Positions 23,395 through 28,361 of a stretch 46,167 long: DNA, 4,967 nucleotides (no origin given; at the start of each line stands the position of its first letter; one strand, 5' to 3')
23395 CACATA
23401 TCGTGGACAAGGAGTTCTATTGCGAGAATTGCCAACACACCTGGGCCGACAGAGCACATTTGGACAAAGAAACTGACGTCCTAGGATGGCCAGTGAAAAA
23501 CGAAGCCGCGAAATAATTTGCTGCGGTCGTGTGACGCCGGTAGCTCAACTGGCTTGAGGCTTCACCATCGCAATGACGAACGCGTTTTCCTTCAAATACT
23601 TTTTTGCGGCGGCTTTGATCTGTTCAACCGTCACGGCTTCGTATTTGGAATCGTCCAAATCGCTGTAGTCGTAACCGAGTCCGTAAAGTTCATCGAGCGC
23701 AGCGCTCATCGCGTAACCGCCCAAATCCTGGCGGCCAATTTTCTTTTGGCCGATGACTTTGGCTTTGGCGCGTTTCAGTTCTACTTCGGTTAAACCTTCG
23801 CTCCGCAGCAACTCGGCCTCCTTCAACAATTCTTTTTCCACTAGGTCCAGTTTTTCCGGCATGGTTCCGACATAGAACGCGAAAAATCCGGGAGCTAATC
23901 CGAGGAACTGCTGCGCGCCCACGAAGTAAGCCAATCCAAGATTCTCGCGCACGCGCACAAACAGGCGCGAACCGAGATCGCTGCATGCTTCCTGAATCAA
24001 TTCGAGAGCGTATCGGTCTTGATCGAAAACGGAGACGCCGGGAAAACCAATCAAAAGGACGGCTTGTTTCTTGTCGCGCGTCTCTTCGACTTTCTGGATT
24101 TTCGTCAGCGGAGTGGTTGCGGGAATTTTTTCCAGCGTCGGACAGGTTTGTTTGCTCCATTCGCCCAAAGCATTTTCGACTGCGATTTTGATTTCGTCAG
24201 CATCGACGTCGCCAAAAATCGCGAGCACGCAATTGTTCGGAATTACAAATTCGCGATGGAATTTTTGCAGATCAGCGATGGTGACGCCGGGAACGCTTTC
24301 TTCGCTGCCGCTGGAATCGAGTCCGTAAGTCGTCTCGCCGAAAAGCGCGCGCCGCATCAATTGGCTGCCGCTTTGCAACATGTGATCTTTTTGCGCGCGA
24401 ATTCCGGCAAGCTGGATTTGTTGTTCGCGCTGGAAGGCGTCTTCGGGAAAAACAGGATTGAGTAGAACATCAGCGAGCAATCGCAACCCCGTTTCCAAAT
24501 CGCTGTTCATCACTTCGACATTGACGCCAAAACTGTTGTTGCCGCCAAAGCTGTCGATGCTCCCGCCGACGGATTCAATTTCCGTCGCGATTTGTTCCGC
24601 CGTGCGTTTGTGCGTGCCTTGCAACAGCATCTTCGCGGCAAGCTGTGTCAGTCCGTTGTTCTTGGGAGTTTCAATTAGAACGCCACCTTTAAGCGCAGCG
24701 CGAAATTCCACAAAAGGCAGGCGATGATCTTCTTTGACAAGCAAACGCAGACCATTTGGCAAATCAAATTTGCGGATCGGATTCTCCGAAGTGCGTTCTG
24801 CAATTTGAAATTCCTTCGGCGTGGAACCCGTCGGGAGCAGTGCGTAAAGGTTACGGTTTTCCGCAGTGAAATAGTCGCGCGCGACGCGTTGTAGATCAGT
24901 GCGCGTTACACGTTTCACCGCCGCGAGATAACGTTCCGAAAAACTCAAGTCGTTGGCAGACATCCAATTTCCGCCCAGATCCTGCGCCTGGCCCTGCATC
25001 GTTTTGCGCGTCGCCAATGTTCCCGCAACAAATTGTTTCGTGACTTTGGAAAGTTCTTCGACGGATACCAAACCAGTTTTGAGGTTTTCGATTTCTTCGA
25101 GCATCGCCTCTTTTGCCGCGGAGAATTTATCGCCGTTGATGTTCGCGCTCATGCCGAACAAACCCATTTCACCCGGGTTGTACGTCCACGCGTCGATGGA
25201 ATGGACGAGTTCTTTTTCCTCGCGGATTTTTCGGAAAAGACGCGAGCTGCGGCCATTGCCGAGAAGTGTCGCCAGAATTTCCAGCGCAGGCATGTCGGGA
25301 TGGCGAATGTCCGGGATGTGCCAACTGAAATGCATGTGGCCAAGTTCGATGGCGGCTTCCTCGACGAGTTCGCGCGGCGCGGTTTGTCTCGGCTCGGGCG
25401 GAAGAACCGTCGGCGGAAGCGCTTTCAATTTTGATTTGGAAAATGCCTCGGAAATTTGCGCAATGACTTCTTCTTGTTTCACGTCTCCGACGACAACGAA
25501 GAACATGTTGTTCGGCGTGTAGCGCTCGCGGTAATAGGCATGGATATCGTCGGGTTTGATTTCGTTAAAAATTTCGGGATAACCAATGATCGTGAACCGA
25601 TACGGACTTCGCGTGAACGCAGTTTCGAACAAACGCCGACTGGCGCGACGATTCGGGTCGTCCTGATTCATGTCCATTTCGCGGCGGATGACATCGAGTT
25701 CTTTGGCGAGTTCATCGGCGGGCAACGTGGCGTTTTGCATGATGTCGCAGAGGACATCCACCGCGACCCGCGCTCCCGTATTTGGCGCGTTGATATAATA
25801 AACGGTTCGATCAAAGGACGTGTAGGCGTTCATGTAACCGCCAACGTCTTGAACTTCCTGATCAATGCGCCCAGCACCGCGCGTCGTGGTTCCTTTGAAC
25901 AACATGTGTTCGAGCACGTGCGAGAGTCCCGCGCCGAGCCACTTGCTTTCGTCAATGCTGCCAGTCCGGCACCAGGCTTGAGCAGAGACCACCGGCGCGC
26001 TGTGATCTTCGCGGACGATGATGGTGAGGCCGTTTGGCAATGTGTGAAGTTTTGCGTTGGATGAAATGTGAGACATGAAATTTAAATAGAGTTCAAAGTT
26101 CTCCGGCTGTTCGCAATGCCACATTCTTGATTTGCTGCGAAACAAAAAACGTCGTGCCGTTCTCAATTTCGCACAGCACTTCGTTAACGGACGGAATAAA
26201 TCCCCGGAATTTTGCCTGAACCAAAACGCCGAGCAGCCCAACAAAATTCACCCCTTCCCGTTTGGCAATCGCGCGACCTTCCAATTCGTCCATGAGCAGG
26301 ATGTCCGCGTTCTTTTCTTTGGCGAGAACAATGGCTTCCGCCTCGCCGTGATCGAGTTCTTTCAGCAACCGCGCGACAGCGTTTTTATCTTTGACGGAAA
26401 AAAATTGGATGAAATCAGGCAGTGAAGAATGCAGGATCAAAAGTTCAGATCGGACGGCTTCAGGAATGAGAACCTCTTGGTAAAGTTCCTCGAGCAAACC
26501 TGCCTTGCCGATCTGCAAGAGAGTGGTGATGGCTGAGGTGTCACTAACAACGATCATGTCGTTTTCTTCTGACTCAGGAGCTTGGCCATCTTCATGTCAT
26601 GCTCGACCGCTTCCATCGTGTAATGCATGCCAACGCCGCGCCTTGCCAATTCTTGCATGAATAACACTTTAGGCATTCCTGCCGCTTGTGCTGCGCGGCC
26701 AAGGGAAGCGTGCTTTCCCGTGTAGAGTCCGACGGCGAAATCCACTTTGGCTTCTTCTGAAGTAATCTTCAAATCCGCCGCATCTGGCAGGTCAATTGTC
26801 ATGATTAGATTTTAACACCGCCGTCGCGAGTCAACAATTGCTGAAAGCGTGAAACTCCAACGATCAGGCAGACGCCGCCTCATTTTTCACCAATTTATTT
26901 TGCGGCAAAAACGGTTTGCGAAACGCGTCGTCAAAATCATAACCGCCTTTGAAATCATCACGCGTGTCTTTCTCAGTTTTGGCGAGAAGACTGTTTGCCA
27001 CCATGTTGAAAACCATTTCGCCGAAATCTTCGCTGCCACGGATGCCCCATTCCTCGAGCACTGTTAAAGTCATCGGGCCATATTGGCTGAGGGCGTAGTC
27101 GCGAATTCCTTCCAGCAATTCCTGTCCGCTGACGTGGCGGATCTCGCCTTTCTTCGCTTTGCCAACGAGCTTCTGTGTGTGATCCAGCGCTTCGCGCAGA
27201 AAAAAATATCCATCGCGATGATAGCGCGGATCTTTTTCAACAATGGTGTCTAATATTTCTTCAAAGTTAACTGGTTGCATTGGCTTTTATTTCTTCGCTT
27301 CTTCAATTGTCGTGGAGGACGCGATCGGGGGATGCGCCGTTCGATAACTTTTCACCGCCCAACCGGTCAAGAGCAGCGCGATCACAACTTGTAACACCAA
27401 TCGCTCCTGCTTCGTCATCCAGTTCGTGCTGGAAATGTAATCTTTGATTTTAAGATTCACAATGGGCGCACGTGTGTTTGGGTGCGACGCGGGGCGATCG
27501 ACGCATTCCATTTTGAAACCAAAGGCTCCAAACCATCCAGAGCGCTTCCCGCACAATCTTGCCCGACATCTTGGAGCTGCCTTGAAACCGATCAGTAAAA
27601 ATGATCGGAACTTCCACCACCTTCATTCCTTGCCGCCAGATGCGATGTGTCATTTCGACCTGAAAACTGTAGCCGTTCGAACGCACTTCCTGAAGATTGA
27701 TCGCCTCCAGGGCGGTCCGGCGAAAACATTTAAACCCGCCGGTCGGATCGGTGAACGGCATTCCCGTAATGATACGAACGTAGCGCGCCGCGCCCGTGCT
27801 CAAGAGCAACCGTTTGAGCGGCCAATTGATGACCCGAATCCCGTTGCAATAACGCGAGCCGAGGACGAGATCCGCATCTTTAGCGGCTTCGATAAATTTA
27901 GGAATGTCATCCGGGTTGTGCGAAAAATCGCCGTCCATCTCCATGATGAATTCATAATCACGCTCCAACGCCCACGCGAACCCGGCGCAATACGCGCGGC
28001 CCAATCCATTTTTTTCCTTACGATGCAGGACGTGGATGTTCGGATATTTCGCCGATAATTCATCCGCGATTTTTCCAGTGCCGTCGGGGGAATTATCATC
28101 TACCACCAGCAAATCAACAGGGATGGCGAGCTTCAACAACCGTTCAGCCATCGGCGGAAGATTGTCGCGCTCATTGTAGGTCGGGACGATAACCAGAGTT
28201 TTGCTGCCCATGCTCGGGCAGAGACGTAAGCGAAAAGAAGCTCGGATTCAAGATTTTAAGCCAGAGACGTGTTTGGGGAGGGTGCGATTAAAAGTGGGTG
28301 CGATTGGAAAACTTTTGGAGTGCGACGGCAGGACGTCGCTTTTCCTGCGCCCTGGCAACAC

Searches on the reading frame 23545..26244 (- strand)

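Call 10: search_protein_families(library=pfam, proteins=[window:23545-26244:-], max_evalue=0.001)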
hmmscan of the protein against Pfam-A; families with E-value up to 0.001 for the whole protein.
window:23545-26244:- (899 aa): 2 families
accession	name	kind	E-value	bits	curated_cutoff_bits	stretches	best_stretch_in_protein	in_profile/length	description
PF05193.26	Peptidase_M16_C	-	7.1e-76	254.6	23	2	229-404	2-180/181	Peptidase M16 inactive domain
PF00675.25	Peptidase_M16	-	1.9e-46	158.1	22.3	2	75-216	2-142/149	Insulinase (Peptidase family M16)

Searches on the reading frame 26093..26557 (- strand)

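Call 67: search_protein_families(library=pfam, proteins=[window:26093-26557:-], max_evalue=0.01)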
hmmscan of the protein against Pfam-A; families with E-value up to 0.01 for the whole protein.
window:26093-26557:- (154 aa): 2 families
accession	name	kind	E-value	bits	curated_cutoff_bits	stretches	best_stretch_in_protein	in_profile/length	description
PF11848.13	DUF3368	-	9.1e-09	35.5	27.3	1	106-149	2-44/46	Domain of unknown function (DUF3368)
PF20698.3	PIN-TPR-GreABC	-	0.00042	21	27.8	0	5-35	2-32/138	PIN domain associated with the TPR-GreAB-C-PIN system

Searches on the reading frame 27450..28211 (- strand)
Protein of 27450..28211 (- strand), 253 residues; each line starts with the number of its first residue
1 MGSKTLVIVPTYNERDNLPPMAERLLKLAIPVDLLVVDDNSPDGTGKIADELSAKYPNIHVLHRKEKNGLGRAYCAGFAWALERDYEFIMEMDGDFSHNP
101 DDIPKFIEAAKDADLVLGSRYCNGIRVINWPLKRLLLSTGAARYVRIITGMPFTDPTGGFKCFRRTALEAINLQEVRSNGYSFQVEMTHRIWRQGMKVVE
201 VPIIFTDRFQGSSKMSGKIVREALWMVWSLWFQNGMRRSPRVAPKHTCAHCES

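Call 10: search_protein_families(library=pfam, proteins=[window:27450-28211:-], max_evalue=0.001)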
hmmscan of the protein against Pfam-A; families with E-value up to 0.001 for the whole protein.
window:27450-28211:- (253 aa): 2 families
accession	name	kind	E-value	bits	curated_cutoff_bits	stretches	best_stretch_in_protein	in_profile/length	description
PF00535.33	Glycos_transf_2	-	4.7e-30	105.2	23.3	1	7-170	2-166/168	Glycosyl transferase family 2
PF13641.12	Glyco_tranf_2_3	-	3e-09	37.7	27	1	5-213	3-216/230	Glycosyltransferase like family 2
